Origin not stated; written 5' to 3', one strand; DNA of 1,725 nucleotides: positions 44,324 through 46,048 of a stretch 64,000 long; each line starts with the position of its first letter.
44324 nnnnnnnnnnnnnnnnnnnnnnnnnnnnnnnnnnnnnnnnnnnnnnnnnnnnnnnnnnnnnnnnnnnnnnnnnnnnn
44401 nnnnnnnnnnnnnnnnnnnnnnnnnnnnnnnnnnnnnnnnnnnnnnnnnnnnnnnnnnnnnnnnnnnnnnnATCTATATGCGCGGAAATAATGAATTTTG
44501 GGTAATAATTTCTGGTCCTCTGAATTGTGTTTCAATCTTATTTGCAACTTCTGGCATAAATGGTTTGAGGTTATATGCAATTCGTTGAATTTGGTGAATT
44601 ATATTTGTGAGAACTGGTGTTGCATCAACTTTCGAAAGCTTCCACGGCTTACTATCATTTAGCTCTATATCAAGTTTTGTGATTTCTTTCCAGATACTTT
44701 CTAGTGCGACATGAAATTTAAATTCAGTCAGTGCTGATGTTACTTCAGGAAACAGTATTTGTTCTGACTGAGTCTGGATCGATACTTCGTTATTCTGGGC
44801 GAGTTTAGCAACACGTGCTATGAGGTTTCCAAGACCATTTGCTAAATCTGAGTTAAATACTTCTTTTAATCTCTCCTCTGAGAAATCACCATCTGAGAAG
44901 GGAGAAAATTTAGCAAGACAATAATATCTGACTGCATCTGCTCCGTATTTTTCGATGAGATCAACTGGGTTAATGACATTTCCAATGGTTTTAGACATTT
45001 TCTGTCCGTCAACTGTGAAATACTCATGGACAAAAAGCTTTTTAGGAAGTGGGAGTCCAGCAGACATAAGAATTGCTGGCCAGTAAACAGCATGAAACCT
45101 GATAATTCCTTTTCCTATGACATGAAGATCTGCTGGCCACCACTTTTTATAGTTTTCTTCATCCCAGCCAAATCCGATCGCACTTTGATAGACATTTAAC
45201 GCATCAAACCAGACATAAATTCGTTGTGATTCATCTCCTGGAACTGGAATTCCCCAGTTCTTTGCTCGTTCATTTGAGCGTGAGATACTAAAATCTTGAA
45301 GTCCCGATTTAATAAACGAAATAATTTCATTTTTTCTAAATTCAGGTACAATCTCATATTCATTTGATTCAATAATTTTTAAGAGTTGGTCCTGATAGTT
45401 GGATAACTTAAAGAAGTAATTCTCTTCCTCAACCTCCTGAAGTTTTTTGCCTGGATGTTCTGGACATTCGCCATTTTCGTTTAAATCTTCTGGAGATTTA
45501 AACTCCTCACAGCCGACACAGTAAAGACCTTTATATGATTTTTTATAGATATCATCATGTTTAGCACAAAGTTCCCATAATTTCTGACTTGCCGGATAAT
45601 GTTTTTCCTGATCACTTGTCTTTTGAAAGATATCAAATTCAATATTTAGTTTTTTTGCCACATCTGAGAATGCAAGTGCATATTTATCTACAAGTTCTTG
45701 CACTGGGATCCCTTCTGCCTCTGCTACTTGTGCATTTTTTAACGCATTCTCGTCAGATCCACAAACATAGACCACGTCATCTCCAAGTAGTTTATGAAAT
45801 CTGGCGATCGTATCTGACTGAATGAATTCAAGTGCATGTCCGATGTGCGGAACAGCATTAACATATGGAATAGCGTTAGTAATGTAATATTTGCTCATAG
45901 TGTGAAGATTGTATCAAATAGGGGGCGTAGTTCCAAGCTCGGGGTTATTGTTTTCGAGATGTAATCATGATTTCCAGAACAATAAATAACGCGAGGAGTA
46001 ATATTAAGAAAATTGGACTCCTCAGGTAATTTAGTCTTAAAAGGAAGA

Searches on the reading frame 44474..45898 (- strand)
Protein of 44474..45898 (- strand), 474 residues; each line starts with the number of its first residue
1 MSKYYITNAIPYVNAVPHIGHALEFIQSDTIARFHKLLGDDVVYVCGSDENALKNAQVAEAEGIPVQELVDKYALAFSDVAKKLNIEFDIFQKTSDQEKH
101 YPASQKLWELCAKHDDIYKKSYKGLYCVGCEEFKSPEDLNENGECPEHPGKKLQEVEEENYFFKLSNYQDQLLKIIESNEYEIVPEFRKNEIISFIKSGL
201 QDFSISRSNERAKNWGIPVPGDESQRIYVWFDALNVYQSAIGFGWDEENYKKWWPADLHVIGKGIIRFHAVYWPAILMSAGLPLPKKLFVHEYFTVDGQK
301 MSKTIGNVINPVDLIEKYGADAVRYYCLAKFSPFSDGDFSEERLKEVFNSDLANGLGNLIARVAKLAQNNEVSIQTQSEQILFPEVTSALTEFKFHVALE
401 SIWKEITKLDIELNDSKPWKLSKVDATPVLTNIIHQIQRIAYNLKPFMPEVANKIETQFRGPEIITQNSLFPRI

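Call 77: search_protein_families(library=pfam, proteins=[window:44474-45898:-], max_evalue=0.001)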
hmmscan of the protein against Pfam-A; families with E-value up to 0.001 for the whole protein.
window:44474-45898:- (474 aa): 4 families
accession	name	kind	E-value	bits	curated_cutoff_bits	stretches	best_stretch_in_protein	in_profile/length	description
PF09334.17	tRNA-synt_1g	-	2.7e-100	336.3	20.1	2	155-363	177-390/391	tRNA synthetases class I (M)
PF00133.28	tRNA-synt_1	-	1.8e-28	99.9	22.7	2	229-328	301-403/414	tRNA synthetases class I (I, L, M and V)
PF01406.26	tRNA-synt_1e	-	1.2e-13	51.6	27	2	287-347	239-299/301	tRNA synthetases class I (C) catalytic domain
PF08264.19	Anticodon_1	-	0.00021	21.6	25.1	1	385-472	14-105/148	Anticodon-binding domain of tRNA ligase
